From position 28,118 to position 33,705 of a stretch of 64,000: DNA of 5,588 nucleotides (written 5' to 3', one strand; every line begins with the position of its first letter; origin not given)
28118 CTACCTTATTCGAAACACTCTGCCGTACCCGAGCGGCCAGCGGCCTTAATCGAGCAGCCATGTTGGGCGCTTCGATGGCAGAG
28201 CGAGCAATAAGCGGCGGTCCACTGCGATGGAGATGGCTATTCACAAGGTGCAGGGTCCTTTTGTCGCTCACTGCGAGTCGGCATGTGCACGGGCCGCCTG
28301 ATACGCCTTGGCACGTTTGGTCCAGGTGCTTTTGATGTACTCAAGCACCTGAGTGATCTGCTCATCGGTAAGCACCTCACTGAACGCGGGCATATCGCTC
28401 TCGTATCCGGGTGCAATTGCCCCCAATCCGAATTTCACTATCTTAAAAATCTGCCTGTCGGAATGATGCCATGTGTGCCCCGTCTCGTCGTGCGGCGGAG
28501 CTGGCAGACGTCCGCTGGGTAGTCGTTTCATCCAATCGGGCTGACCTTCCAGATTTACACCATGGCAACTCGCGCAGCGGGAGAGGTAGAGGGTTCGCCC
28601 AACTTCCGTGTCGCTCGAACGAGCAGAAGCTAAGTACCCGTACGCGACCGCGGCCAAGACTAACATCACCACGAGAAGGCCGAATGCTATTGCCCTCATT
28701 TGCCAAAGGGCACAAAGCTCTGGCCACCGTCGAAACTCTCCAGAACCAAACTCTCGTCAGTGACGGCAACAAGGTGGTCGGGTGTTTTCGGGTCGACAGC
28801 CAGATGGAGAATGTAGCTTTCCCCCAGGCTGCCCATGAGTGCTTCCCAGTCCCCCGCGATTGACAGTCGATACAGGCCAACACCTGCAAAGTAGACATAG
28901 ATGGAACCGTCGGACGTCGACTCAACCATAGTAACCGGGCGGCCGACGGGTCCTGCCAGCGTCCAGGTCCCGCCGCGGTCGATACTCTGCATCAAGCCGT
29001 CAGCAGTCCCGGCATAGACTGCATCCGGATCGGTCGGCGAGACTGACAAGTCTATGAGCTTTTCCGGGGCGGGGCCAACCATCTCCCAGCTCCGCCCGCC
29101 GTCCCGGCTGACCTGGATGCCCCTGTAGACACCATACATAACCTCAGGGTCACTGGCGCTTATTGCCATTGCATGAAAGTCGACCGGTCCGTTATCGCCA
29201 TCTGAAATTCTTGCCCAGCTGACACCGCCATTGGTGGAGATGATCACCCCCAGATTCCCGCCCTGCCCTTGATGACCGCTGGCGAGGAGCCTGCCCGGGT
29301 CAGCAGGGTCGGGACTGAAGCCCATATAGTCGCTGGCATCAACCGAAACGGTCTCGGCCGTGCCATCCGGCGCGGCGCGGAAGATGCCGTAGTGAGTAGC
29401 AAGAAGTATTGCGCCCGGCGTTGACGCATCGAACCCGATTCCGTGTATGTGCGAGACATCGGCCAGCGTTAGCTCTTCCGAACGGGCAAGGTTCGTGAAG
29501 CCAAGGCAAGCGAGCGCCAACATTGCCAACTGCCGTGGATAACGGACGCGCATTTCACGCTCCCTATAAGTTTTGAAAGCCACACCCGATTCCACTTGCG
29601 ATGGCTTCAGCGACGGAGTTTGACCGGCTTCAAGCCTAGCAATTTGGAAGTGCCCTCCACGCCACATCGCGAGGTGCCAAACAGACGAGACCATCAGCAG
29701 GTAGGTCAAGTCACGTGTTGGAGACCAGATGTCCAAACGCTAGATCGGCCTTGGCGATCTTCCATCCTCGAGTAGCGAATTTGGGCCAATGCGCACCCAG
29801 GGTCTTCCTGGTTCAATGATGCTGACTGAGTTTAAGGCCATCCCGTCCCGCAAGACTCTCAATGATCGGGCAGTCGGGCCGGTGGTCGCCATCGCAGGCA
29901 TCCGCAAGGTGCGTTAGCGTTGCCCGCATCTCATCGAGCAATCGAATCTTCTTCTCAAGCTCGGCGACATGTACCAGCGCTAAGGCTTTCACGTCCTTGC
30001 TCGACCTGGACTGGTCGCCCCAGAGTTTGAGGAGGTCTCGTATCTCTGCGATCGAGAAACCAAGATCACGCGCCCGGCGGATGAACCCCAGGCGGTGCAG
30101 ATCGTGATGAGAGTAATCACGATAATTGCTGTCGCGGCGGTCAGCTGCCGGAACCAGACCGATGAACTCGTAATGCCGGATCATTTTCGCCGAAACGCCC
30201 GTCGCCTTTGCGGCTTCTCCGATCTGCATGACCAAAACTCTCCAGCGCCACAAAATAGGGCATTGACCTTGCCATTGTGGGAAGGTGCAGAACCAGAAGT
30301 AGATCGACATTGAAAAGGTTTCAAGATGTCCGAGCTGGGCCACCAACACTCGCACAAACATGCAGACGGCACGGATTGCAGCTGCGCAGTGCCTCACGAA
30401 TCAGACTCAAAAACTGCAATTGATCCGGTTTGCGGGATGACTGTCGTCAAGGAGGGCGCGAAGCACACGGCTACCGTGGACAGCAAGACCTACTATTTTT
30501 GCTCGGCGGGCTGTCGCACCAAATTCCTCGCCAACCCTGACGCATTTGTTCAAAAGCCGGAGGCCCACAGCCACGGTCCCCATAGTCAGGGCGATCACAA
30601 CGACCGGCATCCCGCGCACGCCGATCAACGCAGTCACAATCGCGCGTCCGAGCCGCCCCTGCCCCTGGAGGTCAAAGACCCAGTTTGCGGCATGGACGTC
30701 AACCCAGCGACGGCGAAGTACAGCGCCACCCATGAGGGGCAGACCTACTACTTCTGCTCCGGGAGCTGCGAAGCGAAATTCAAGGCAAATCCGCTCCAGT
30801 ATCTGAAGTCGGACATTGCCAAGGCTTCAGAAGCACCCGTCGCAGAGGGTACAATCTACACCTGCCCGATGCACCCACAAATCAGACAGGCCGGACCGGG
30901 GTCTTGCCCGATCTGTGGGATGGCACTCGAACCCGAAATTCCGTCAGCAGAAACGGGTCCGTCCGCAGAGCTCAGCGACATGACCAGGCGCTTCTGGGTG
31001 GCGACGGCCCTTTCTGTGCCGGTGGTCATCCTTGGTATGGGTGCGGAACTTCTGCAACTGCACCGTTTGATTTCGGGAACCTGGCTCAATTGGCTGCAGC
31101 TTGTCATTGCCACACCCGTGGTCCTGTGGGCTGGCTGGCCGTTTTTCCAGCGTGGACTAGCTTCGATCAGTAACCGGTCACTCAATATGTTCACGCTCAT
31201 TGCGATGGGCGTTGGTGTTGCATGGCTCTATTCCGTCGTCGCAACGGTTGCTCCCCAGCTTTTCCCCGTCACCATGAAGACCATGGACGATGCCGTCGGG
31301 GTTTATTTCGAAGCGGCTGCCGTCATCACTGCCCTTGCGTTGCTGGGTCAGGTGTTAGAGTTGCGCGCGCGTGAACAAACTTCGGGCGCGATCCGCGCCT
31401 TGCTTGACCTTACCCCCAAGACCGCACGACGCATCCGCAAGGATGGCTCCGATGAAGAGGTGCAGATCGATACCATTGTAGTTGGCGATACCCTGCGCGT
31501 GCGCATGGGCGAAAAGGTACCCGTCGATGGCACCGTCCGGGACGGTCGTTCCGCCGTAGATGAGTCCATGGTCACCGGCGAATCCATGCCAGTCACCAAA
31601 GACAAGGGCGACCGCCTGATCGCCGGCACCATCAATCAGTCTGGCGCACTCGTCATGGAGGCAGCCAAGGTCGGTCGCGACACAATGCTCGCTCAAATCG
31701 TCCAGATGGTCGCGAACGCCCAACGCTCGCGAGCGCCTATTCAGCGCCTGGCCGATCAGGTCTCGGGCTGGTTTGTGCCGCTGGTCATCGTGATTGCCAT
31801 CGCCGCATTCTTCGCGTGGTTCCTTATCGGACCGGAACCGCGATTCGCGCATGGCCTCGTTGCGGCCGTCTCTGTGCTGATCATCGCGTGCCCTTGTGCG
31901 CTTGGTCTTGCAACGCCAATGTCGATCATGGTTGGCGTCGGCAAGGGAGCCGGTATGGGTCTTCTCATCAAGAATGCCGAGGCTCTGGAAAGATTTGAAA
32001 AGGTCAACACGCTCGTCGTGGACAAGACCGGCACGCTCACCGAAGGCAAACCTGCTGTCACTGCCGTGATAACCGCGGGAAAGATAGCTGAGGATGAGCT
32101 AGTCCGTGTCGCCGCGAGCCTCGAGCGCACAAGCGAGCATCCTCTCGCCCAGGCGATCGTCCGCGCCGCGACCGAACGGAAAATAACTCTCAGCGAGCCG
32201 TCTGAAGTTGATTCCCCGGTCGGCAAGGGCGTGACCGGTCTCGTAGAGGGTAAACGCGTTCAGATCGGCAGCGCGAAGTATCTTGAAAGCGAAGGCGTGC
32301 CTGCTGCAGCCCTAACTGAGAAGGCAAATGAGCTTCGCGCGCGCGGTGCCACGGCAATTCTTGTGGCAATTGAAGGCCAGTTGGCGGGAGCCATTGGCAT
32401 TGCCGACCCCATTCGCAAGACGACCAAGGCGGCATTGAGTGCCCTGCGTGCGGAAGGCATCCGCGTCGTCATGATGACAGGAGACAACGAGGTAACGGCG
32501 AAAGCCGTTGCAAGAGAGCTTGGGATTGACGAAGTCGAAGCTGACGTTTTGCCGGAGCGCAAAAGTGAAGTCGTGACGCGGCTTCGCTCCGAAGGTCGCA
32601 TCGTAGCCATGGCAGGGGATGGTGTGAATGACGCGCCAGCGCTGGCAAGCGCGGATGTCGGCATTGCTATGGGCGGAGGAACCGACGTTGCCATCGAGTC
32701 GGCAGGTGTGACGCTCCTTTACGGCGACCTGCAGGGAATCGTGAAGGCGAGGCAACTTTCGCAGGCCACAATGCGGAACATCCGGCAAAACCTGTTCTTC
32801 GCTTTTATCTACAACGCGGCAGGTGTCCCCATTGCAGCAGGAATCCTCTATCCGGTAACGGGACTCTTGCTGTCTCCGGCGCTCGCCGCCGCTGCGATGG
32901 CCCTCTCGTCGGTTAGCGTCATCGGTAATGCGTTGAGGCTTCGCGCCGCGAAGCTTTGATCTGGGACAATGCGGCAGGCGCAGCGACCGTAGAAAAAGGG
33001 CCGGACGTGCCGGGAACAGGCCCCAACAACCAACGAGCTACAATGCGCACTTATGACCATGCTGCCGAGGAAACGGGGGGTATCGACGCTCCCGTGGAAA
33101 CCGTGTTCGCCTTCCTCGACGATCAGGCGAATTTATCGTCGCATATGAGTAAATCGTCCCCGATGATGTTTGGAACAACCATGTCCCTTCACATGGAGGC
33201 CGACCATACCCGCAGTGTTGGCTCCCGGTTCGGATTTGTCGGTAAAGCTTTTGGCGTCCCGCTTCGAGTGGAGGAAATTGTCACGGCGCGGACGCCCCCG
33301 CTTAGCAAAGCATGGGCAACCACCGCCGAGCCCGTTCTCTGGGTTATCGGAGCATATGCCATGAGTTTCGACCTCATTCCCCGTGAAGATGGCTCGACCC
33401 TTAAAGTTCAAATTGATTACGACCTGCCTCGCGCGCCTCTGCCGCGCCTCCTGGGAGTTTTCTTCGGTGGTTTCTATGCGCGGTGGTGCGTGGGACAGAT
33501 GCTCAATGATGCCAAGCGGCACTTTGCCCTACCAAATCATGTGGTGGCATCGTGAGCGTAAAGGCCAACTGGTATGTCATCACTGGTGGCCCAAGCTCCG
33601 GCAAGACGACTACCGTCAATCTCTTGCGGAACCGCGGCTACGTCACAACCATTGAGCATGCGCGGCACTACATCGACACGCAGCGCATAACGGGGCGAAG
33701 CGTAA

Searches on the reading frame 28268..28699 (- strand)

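Call 94: search_protein_families(library=pfam, proteins=[window:28268-28699:-], max_evalue=0.001)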
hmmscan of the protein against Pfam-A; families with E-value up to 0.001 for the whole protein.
window:28268-28699:- (143 aa): 2 families
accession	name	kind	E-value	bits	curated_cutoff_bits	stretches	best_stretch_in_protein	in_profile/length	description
PF00034.26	Cytochrom_C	-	1.1e-11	46.3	21.3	1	34-126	4-90/90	Cytochrome c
PF13442.11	Cytochrome_CBB3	-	3.2e-10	40.6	27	1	31-122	3-68/68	Cytochrome C oxidase, cbb3-type, subunit III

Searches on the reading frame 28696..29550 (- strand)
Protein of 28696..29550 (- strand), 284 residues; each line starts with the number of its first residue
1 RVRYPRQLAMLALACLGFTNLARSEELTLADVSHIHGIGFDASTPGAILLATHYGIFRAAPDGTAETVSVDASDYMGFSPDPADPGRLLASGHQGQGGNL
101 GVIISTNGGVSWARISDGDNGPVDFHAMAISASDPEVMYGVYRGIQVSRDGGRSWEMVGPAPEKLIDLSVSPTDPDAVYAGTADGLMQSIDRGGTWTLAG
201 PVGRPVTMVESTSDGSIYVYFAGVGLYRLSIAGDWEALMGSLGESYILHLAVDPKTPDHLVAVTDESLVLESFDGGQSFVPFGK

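Call 25: search_protein_families(library=pfam, proteins=[window:28696-29550:-], max_evalue=0.01)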
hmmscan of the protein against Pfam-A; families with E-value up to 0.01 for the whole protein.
window:28696-29550:- (284 aa): 3 families
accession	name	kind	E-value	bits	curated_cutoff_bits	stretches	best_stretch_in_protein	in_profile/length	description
PF02012.26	BNR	-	1.2e-09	37.2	27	0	146-156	1-11/12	BNR/Asp-box repeat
PF15902.12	Sortilin-Vps10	-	3.3e-06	26.6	33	0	145-197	3-58/446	Sortilin, neurotensin receptor 3,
PF14870.12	PSII_BNR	-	0.0037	17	27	0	247-279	20-50/303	Photosynthesis system II assembly factor YCF48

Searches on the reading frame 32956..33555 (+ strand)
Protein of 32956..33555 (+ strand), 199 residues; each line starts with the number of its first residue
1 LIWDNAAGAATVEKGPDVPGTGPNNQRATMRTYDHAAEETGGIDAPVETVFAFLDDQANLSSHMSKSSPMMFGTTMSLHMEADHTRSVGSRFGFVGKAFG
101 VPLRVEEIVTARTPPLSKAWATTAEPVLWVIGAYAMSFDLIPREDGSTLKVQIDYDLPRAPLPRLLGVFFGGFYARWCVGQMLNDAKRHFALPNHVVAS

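Call 25: search_protein_families(library=pfam, proteins=[window:32956-33555:+], max_evalue=0.01)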
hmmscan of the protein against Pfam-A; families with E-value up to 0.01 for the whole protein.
window:32956-33555:+ (199 aa): 2 families
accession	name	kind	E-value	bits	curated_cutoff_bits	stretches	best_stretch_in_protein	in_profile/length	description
PF10604.15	Polyketide_cyc2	-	6.1e-06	27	27.4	1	38-168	5-120/142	Polyketide cyclase / dehydrase and lipid transport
PF03364.25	Polyketide_cyc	-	0.0035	18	23.4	1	43-172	1-115/126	Polyketide cyclase / dehydrase and lipid transport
